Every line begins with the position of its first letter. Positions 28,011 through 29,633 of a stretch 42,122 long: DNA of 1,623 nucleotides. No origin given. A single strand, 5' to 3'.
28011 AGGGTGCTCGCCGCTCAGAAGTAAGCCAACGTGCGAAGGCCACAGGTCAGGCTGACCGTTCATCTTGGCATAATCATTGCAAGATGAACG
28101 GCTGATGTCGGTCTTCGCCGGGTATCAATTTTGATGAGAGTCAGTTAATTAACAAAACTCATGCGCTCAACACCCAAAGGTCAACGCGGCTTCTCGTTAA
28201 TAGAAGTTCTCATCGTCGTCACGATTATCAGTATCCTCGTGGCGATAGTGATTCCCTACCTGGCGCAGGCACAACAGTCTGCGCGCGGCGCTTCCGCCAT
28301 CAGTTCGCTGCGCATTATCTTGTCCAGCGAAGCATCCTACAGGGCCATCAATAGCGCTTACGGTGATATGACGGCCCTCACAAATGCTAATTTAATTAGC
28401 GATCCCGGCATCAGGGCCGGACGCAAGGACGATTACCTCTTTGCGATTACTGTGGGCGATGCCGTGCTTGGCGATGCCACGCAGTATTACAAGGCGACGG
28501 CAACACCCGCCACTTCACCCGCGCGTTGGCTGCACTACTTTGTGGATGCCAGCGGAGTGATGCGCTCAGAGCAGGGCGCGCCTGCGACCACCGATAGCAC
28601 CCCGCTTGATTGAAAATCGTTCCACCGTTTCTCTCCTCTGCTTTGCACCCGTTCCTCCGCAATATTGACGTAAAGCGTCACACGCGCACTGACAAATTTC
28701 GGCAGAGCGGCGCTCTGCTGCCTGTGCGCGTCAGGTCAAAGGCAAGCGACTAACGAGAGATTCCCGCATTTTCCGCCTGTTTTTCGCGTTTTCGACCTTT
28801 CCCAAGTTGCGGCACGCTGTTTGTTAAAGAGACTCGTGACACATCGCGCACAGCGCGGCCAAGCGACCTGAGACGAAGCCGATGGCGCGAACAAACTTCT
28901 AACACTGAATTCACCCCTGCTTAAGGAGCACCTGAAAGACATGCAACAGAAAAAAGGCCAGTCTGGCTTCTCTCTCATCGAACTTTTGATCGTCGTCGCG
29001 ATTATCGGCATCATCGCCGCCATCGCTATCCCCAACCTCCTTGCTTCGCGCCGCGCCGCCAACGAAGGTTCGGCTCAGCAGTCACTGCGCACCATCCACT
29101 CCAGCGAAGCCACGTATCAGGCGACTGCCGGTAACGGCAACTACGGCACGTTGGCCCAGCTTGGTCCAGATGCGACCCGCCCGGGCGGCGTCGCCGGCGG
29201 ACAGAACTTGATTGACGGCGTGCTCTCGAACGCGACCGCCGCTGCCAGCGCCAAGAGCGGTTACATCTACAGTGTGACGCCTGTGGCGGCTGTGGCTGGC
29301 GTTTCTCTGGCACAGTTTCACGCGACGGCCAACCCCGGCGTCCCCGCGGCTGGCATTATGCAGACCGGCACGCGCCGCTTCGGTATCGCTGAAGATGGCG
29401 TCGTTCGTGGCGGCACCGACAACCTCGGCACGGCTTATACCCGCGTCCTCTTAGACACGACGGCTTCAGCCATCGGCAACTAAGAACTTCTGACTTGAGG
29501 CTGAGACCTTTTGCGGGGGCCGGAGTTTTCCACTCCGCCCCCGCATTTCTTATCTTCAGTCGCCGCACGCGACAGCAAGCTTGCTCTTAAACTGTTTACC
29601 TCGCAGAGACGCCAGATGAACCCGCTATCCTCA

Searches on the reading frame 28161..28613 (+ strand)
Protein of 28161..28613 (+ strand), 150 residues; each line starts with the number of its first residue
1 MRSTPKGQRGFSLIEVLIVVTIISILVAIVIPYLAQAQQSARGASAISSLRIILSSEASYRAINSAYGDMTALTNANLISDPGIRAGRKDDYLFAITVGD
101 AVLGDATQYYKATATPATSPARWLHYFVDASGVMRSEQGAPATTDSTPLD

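Call 27: search_protein_families(library=pfam, proteins=[window:28161-28613:+], max_evalue=0.00001)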
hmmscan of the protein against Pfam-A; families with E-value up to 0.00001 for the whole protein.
window:28161-28613:+ (150 aa): 1 family
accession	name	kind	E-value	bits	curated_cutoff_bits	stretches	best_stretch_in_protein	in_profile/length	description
PF07963.17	N_methyl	-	1.1e-09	37.9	21.2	1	6-30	2-26/27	Prokaryotic N-terminal methylation motif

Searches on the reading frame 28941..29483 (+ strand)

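Call 27: search_protein_families(library=pfam, proteins=[window:28941-29483:+], max_evalue=0.00001)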
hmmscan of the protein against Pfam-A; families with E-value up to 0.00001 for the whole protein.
window:28941-29483:+ (180 aa): 1 family
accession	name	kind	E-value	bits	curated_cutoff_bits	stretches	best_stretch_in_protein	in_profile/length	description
PF07963.17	N_methyl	-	3.8e-09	36.2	21.2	1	5-30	2-27/27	Prokaryotic N-terminal methylation motif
